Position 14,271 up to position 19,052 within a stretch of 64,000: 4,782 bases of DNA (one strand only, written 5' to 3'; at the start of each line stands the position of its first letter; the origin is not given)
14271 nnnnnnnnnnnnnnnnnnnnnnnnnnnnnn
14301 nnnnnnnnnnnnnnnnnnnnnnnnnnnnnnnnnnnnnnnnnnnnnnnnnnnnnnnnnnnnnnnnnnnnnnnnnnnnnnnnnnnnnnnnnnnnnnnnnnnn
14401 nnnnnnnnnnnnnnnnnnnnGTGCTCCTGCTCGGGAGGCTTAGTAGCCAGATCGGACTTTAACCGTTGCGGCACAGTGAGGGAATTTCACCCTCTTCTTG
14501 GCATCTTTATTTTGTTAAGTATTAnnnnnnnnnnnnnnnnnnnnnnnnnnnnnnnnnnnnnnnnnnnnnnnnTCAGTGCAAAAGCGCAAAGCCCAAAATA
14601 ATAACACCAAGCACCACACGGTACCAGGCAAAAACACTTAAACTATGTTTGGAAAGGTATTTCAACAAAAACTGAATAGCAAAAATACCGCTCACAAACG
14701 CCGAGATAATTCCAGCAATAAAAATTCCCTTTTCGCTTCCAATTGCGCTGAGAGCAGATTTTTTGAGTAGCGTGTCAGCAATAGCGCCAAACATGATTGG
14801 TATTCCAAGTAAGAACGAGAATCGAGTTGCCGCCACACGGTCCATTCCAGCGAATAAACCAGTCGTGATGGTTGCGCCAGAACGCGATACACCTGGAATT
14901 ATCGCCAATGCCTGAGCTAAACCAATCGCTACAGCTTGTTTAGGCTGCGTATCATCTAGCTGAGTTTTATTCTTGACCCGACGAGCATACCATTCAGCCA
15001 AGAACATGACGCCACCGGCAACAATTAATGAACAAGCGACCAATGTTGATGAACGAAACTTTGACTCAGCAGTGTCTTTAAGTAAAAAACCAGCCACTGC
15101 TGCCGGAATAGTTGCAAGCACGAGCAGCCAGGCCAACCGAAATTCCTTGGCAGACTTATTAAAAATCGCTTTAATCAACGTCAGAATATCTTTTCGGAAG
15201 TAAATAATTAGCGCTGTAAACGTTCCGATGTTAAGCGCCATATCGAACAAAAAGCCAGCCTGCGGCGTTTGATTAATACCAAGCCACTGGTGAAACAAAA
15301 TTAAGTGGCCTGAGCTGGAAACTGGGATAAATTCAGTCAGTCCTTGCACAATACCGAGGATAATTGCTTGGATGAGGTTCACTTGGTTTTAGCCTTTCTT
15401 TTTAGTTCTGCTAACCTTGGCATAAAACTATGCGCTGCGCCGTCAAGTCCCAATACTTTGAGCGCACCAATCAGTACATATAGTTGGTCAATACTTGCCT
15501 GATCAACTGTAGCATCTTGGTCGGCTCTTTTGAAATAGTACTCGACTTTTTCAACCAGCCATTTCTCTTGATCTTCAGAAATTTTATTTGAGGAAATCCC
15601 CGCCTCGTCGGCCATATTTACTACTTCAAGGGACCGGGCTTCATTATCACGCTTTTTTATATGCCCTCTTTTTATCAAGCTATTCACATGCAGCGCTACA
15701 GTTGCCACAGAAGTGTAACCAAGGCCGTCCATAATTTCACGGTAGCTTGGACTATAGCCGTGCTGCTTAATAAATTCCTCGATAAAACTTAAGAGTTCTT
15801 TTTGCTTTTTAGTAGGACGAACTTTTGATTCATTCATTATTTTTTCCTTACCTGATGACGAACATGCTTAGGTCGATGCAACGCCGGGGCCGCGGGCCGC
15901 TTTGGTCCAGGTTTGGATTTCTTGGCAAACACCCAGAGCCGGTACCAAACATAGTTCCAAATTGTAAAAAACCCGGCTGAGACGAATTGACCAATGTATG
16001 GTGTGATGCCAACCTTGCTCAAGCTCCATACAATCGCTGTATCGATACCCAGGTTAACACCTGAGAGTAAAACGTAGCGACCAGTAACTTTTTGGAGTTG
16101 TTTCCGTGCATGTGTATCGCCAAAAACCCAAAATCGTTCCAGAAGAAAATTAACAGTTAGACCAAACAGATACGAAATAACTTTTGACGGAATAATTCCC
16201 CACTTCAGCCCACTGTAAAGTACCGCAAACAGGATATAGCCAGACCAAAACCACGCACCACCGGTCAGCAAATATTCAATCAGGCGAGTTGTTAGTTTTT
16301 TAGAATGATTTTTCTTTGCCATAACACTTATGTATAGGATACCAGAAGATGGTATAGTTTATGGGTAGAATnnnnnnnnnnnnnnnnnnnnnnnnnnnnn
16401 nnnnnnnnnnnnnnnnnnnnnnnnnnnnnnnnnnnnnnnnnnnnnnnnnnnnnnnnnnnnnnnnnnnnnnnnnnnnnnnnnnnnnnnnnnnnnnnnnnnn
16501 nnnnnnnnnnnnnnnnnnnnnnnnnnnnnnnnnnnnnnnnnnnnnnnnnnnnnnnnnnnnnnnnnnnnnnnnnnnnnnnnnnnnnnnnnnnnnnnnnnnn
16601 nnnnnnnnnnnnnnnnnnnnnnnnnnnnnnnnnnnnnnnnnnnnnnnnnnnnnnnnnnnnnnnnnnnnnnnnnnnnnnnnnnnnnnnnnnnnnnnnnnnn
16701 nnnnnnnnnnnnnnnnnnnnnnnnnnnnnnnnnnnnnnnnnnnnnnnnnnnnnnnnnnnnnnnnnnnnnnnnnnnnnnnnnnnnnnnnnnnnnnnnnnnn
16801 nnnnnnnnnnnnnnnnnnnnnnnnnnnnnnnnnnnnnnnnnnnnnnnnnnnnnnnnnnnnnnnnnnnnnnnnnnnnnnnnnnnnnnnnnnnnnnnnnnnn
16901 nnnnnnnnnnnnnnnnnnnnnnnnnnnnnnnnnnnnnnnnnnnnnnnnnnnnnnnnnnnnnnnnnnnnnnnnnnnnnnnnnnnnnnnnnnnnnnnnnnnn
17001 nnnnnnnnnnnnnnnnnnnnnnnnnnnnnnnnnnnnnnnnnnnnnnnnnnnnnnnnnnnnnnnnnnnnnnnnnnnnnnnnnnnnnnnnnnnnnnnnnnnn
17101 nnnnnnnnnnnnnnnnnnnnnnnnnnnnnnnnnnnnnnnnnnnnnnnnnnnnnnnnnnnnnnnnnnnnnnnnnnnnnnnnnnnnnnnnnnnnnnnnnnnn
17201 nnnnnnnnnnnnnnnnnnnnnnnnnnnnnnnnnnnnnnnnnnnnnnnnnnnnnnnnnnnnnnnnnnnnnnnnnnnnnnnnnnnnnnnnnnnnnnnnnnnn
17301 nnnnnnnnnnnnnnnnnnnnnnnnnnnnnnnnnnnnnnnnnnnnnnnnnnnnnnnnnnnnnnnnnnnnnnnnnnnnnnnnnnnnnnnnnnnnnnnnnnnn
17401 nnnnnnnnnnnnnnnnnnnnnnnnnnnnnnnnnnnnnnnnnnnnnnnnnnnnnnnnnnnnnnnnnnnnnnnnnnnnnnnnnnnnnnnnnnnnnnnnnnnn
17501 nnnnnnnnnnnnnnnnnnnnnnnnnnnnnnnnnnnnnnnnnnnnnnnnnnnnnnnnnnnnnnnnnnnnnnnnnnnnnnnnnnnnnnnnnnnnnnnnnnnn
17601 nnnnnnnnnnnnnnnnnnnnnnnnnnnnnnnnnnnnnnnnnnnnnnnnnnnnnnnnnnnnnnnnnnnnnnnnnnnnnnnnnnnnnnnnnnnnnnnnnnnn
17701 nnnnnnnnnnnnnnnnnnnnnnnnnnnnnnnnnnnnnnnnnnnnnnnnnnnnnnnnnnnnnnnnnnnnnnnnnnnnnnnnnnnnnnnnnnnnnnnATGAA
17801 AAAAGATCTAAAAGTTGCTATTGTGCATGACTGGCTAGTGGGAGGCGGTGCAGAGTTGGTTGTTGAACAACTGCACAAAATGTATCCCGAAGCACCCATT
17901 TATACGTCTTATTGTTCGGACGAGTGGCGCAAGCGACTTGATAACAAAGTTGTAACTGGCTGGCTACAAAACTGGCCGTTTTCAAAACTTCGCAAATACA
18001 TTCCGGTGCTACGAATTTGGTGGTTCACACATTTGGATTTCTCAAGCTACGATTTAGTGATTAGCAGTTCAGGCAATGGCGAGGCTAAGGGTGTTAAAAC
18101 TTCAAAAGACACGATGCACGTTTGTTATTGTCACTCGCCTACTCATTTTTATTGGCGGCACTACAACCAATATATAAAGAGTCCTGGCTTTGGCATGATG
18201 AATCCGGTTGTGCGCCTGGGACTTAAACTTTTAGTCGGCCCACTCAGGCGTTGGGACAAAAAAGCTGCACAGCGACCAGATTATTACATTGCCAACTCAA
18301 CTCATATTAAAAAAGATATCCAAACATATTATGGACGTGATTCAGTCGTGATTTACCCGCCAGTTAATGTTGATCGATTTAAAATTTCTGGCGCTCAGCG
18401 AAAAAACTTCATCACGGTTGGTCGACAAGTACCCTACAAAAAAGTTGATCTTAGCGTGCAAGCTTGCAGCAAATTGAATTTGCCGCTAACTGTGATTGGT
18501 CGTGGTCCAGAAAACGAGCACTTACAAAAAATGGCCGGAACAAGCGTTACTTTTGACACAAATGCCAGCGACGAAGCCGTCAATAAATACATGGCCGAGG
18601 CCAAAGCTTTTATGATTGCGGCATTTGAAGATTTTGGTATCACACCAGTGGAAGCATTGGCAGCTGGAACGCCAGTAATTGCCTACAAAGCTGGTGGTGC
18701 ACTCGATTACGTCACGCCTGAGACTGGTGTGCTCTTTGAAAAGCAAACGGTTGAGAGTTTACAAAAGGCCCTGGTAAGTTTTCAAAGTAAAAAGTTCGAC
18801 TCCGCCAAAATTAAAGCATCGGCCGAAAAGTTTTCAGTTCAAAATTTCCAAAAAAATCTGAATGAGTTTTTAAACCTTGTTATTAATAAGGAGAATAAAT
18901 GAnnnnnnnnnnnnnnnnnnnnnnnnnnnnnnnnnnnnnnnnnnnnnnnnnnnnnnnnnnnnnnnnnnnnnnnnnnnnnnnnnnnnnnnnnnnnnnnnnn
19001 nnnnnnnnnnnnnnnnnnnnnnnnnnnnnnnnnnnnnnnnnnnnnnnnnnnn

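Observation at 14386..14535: Cobalamin-riboswitch-like leader with a terminator/antiterminator switch in front of an unknown gene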

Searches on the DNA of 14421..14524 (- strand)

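Call 47: build_rna_model(alignment_id=A3, structure=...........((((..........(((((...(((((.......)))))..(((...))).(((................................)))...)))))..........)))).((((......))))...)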
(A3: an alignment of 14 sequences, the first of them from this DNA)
Model R1 built from alignment A3 (14 sequences, 140 columns); structure: as given.
model positions 121; base pairs 24; branch points 3; effective number of sequences 2.24; information 0.59 bits per position. Calibrated on 0.2 Mb of random sequence (short: E-values are rough).
structure used (alignment columns):
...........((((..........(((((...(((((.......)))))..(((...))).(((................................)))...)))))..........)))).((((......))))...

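Call 48: search_with_rna_model(model_id=R1, sources=[window, L001, L002, L003, L004, L005, L006, L007, L008, L009, L010, L011, L012, L013, L014, L015, L016, L017, L018, L019, L020, L021, L022, L023, L024, L025, L026, L027, L028, L029, L030, L031, L032, L033, L034, L035, L036, L037, L038, L039, L040, L041, L042, L043, L044, L045, L046, L047, L048, L049, L050, L051, L052, L053, L054, L055, L056, L057, L058, L059, L060, L061, L062, L063, L064, L065, L066, L067, L068, L069, L070, L071, L072, L073, L074, L075, L076, L077, L078, L079, L080, L081, L082, L083, L084, L085, L086, L087, L088, L089, L090, L091, L092, L093, L094, L095, L096, L097, L098, L099], max_evalue=0.01, make_alignment=true)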
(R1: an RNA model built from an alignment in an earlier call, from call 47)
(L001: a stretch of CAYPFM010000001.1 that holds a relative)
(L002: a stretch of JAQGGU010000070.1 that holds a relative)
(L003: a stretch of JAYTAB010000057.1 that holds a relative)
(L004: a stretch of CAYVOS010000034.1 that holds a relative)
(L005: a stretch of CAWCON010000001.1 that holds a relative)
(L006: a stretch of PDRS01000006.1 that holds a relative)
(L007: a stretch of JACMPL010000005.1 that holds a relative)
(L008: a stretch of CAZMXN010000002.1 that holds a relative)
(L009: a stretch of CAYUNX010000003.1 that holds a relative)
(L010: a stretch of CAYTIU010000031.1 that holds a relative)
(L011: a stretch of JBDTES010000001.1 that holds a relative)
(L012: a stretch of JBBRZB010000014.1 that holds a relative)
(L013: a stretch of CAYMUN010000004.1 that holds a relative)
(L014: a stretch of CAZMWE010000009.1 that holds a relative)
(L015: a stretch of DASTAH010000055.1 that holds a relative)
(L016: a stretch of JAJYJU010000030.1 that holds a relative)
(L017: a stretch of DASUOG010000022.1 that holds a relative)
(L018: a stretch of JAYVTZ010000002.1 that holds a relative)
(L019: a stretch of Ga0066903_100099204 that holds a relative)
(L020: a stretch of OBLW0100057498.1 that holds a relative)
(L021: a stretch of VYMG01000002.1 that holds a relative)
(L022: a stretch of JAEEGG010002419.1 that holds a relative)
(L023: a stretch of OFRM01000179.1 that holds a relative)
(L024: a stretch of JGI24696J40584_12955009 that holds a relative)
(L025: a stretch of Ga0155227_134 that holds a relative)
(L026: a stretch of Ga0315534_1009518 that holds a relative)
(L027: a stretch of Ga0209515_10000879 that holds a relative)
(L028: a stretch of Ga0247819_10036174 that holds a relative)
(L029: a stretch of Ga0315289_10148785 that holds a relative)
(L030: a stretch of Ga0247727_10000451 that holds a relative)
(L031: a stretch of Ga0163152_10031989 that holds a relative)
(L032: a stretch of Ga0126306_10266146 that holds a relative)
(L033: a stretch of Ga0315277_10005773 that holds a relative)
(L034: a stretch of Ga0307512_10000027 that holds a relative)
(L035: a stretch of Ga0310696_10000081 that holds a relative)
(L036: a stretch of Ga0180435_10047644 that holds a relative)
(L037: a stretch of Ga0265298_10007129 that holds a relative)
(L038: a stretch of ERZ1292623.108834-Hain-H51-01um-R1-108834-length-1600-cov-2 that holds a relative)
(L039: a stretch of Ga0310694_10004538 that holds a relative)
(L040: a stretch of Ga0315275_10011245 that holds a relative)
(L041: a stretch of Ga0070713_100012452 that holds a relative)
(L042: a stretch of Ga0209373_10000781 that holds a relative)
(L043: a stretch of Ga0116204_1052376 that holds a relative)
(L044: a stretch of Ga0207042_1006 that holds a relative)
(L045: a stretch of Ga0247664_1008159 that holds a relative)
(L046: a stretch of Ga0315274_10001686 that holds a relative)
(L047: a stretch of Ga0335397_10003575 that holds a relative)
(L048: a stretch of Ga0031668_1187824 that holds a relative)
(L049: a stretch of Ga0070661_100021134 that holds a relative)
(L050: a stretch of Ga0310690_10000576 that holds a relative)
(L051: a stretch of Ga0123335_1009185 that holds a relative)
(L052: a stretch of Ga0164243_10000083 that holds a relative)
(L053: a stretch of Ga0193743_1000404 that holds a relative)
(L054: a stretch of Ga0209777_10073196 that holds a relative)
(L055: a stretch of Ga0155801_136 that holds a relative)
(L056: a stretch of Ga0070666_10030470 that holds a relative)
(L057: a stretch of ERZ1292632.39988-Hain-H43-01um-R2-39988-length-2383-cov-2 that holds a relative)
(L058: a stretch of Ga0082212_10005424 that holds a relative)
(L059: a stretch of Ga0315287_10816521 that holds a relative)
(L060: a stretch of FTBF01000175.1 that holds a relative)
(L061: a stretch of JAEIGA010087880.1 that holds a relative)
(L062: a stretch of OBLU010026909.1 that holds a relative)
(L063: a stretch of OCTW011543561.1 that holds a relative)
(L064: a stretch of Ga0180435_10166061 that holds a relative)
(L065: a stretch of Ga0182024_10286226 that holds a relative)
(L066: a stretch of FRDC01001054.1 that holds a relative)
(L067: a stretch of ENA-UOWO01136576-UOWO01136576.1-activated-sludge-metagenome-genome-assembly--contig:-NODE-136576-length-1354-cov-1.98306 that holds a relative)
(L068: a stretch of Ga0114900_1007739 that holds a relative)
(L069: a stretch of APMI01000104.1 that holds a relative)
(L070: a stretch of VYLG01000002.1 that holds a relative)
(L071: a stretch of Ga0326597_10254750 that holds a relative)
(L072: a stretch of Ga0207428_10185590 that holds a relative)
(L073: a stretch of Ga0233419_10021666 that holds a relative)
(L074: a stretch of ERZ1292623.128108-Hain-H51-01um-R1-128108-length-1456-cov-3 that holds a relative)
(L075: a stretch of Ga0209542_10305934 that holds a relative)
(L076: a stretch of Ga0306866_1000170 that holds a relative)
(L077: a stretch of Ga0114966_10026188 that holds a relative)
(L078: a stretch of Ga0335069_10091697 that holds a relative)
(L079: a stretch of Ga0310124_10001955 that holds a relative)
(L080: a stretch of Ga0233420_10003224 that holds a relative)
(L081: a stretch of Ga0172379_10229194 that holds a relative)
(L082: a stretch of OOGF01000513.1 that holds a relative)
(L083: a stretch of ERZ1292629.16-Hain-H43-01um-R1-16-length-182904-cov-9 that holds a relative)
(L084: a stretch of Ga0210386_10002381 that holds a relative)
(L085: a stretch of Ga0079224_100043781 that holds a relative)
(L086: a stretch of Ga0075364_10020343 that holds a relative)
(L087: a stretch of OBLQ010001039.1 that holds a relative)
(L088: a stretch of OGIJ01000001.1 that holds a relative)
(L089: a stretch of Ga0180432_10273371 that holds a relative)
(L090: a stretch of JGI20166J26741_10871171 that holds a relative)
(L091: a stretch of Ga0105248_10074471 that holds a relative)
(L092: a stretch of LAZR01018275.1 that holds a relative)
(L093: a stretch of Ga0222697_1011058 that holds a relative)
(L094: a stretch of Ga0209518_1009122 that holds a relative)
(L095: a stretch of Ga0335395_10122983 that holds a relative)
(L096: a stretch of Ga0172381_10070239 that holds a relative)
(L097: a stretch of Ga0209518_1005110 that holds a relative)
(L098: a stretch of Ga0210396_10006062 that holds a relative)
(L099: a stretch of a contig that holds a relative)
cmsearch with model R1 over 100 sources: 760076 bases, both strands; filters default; matches with E-value up to 0.01: 60.
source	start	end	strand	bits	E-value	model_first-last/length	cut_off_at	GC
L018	5825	5947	+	111.5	6.1e-23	1-121/121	no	0.46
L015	5638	5742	+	108.8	2.7e-22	1-121/121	no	0.51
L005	5778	5902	+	106.4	9.5e-22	1-121/121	no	0.43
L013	5807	5931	+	106.2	1.1e-21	1-121/121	no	0.52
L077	785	910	+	104.4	2.8e-21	1-121/121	no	0.39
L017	5725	5826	+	103.9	3.7e-21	1-121/121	no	0.42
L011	5697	5817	+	101.8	1.1e-20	1-121/121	no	0.46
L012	5729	5860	+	101.6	1.3e-20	1-121/121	no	0.43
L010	3403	3507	+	99.2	4.6e-20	1-121/121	no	0.45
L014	5767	5869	+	98.9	5.6e-20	1-121/121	no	0.48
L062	3346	3467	-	98.4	7.4e-20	1-121/121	no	0.48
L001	5803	5919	+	98.2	8.3e-20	1-121/121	no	0.45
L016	5058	5184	+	97.1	1.5e-19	1-121/121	no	0.4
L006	5661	5786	+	96.9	1.7e-19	1-121/121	no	0.49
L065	1927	2050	+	94.8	5.2e-19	1-121/121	no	0.47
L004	5327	5432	+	92.4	1.9e-18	1-121/121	no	0.44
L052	5742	5843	-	89.7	8.2e-18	1-121/121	no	0.42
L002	3933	4142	+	88.4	1.6e-17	1-121/121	no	0.45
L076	11889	12013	+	88.2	1.8e-17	1-121/121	no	0.38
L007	2995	3161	+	86.8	3.9e-17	1-121/121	no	0.41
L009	5581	5793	+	86.3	5.1e-17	1-121/121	no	0.43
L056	1667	1808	-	82.9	3.1e-16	1-121/121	no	0.48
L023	2508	2655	+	82.3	4.4e-16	1-121/121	no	0.47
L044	1283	1401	-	72.4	9.1e-14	1-121/121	no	0.55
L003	5612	5790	+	71.9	1.2e-13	1-121/121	no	0.47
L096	2606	2730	-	70.3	2.9e-13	1-121/121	no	0.51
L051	1095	1223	+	69.6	4.1e-13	1-121/121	no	0.4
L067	1151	1287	+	68.7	6.9e-13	1-121/121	no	0.38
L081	909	1030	-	68.4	8.2e-13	1-121/121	no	0.4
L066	5833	5938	-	63.6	1.1e-11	1-121/121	no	0.57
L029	239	339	+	62.6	1.9e-11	1-121/121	no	0.44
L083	7422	7545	+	62.2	2.3e-11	1-121/121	no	0.44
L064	106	236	+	59.2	1.2e-10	1-121/121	no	0.44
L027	5075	5196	-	58.7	1.5e-10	1-121/121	no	0.52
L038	130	275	-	58.6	1.6e-10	1-121/121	no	0.49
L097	5407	5563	+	57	3.9e-10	1-121/121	no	0.46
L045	1812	1944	-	56.5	4.9e-10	1-121/121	no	0.56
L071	782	902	+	56.3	5.4e-10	1-121/121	no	0.49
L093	154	282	+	55.8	7.5e-10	1-121/121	no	0.37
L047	1523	1631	-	53.5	2.6e-09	1-121/121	no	0.44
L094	5553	5681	-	53.4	2.6e-09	1-121/121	no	0.42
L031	3936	4061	-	52.9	3.4e-09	1-121/121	no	0.47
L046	564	702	+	52.8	3.8e-09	1-121/121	no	0.53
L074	716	825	+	52.1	5.3e-09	1-121/121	no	0.52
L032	1055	1181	-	51.8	6.3e-09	1-121/121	no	0.46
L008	5599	5708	+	50.9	1.1e-08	1-121/121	no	0.53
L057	143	271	+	50.7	1.1e-08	1-121/121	no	0.55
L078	856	982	+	50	1.7e-08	1-121/121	no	0.44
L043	937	1073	-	44.6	3e-07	1-121/121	no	0.34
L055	3898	4029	+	43.1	7.2e-07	1-121/121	no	0.52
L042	2910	3049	-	42.6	9.2e-07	1-121/121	no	0.39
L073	1084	1147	+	41.8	1.4e-06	28-90/121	no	0.66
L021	5753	5876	+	40.3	3.2e-06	1-121/121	no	0.6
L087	4037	4096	-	39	6.4e-06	31-88/121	no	0.63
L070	2888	2944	+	37.4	1.5e-05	31-88/121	no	0.61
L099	1128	1334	+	36.2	3e-05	1-121/121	no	0.43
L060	590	724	+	35.1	5.4e-05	1-121/121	no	0.61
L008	5777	5876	+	30.7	0.00057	1-121/121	no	0.45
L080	4077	4189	+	28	0.0025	1-121/121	no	0.52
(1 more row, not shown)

Alignment A4: 60 matches aligned to the model, 335 columns, each read 5' to 3' on its own strand. Consensus structure (alignment columns), stored with it:
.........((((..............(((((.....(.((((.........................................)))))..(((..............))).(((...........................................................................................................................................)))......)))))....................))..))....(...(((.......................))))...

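Call 69: search_with_rna_model(model_id=R1, sources=[L100, L101, L102, L103, L104, L105, L106, L107, L108, L109, L110, L111, L112, L113, L114, L115, L116, L117, L118, L119, L120, L121, L122, L123, L124, L125, L126, L127, L128, L129, L130, L131, L132, L133, L134, L135, L136, L137, L138], max_evalue=0.01)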
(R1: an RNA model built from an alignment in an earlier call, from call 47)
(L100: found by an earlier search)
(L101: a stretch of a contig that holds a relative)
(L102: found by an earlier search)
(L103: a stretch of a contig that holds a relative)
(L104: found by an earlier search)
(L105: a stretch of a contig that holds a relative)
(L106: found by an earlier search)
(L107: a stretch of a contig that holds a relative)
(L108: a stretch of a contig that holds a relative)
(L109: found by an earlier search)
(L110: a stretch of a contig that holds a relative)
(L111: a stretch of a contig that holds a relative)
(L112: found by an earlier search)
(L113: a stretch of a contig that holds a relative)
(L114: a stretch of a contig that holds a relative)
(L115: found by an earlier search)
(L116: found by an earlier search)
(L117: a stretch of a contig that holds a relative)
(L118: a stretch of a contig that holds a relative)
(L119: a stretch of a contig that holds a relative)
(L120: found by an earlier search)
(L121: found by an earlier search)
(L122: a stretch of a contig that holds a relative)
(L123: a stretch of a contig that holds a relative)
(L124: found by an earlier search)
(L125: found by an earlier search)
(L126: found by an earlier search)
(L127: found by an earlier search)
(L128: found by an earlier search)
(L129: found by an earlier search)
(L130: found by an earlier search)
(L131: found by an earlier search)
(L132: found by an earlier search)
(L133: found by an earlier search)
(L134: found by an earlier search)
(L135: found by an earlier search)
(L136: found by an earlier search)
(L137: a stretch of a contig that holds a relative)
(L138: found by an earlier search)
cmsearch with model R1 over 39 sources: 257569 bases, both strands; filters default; matches with E-value up to 0.01: 15.
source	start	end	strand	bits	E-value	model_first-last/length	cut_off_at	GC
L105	1125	1253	-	88.9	4.2e-18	1-121/121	no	0.47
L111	23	150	-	85.1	3.3e-17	1-121/121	no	0.45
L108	5537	5656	-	83.7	6.9e-17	1-121/121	no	0.42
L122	3969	4092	+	67.7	3.9e-13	1-121/121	no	0.37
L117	310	457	+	65.3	1.5e-12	1-121/121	no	0.41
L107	1031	1152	+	63.3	4.3e-12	1-121/121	no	0.39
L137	1084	1248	+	56.7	1.6e-10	1-121/121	no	0.44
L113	498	595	-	54.8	4.4e-10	1-121/121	no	0.44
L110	5524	5664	-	51.1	3.2e-09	1-121/121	no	0.47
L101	1796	1943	+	40.9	7.7e-07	1-121/121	no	0.7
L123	3148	3290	+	39.9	1.3e-06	1-121/121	no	0.55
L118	2927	3075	-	37.3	5.4e-06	1-121/121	no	0.51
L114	6558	6701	+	36.9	6.8e-06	1-121/121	no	0.56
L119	6260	6329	+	34.2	2.9e-05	31-88/121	no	0.64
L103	7487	7630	-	33.7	3.8e-05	1-121/121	no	0.46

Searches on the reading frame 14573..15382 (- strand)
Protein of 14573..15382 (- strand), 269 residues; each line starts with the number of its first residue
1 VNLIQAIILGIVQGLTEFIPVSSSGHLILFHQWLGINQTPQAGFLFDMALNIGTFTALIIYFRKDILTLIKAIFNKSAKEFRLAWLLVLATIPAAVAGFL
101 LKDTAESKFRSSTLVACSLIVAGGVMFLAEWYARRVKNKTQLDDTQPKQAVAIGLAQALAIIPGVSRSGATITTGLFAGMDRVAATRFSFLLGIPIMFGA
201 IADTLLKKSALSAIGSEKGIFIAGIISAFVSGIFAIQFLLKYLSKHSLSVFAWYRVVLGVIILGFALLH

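Call 5: search_protein_families(library=pfam, proteins=[window:14573-15382:-], max_evalue=0.1)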
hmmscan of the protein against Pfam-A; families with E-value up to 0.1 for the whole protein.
window:14573-15382:- (269 aa): 3 families
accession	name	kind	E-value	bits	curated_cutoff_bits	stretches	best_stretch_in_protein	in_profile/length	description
PF02673.24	BacA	-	1e-84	284.7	33.4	1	6-261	1-257/257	Bacitracin resistance protein BacA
PF16982.10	Flp1_like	-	0.053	13.4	33.5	0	57-78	23-44/49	Putative Flagellin, Flp1-like, domain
PF13396.11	PLDc_N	-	0.086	13.3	23.3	1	66-100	4-35/42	Phospholipase_D-nuclease N-terminal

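Call 6: search_protein_families(library=ncbifam, proteins=[window:14573-15382:-], max_evalue=0.1)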
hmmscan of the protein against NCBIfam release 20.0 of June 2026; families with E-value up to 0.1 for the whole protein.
window:14573-15382:- (269 aa): 12 families
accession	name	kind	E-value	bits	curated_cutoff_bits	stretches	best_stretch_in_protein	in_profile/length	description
TIGR00753.1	undec_PP_bacA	equivalog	5e-74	249.2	217.5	1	6-259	1-255/255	undecaprenyl-diphosphatase UppP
NF001390.0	PRK00281.1-4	equivalog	6.5e-73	245.5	260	1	1-266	4-266/272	undecaprenyl-diphosphate phosphatase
NF001389.0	PRK00281.1-2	equivalog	1.2e-71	241.3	262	1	2-265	5-263/272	undecaprenyl-diphosphate phosphatase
NF001393.0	PRK00281.2-4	equivalog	6.2e-71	239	284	1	1-266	1-264/266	undecaprenyl-diphosphate phosphatase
NF001392.0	PRK00281.2-1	equivalog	1.9e-70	237.5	308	1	1-265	5-271/280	undecaprenyl-diphosphate phosphatase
NF001394.0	PRK00281.2-5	equivalog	1.3e-63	215.1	311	1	2-265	7-274/281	undecaprenyl-diphosphate phosphatase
NF001391.0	PRK00281.1-5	equivalog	8.9e-59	199.2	293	1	1-267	4-274/279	undecaprenyl-diphosphate phosphatase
NF001397.0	PRK00281.3-4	equivalog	1.7e-55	188.6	363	1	1-264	1-276/281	undecaprenyl-diphosphate phosphatase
NF001388.0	PRK00281.1-1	equivalog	7.5e-55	186.4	362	1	2-263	6-269/273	undecaprenyl-diphosphate phosphatase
NF001395.0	PRK00281.3-1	equivalog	1.8e-40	139.2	394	2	2-144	5-161/306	undecaprenyl-diphosphate phosphatase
NF001396.0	PRK00281.3-3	equivalog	4.5e-37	128.3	382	1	2-263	3-261/264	undecaprenyl-diphosphate phosphatase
NF001398.0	PRK00281.3-5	equivalog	3.4e-35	122.2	354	1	1-261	2-265/278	undecaprenyl-diphosphate phosphatase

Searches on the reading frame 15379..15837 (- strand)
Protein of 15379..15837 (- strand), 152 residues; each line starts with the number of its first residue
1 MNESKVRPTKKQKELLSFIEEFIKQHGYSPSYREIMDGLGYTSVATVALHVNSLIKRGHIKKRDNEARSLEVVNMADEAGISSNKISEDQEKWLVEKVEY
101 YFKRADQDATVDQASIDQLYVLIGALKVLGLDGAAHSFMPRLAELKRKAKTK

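Call 5: search_protein_families(library=pfam, proteins=[window:15379-15837:-], max_evalue=0.1)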
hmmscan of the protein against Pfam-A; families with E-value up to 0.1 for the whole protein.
window:15379-15837:- (152 aa): 3 families
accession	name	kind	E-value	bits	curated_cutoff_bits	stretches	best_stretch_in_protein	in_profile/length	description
PF01726.22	LexA_DNA_bind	-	1.9e-16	60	23.7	1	9-68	5-64/65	LexA DNA binding domain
PF21847.1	DUF6906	-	0.018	15.3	23.6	0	7-30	6-22/50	Domain of unknown function (DUF6906)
PF13730.12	HTH_36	-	0.036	14.3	25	1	17-60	12-55/55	Helix-turn-helix domain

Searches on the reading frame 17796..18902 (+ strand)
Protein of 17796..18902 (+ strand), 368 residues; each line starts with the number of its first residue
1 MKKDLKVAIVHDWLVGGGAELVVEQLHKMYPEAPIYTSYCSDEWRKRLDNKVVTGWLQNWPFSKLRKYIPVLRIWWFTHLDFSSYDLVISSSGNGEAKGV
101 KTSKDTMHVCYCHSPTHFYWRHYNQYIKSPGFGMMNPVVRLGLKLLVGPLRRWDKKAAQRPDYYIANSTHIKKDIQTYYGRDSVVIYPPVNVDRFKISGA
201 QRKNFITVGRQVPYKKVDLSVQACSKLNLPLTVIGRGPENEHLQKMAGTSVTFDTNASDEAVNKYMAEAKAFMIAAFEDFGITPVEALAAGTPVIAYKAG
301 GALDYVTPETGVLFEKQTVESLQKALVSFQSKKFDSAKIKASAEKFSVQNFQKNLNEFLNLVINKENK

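Call 98: search_protein_families(library=pfam, proteins=[window:17796-18902:+], max_evalue=0.00001)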
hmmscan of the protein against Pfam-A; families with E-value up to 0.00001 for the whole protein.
window:17796-18902:+ (368 aa): 4 families
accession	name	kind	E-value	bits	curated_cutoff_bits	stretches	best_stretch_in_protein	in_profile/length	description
PF00534.26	Glycos_transf_1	-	7.3e-22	78.1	26.4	1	201-344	14-170/172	Glycosyl transferases group 1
PF13692.12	Glyco_trans_1_4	-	3e-17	63.6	27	1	203-328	2-138/142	Glycosyl transferases group 1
PF13439.12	Glyco_transf_4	-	2.7e-11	44.2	28.5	1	17-194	2-170/170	Glycosyltransferase Family 4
PF20706.3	GT4-conflict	-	4.6e-07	29.6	26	1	197-309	192-323/385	Family 4 Glycosyltransferase in conflict systems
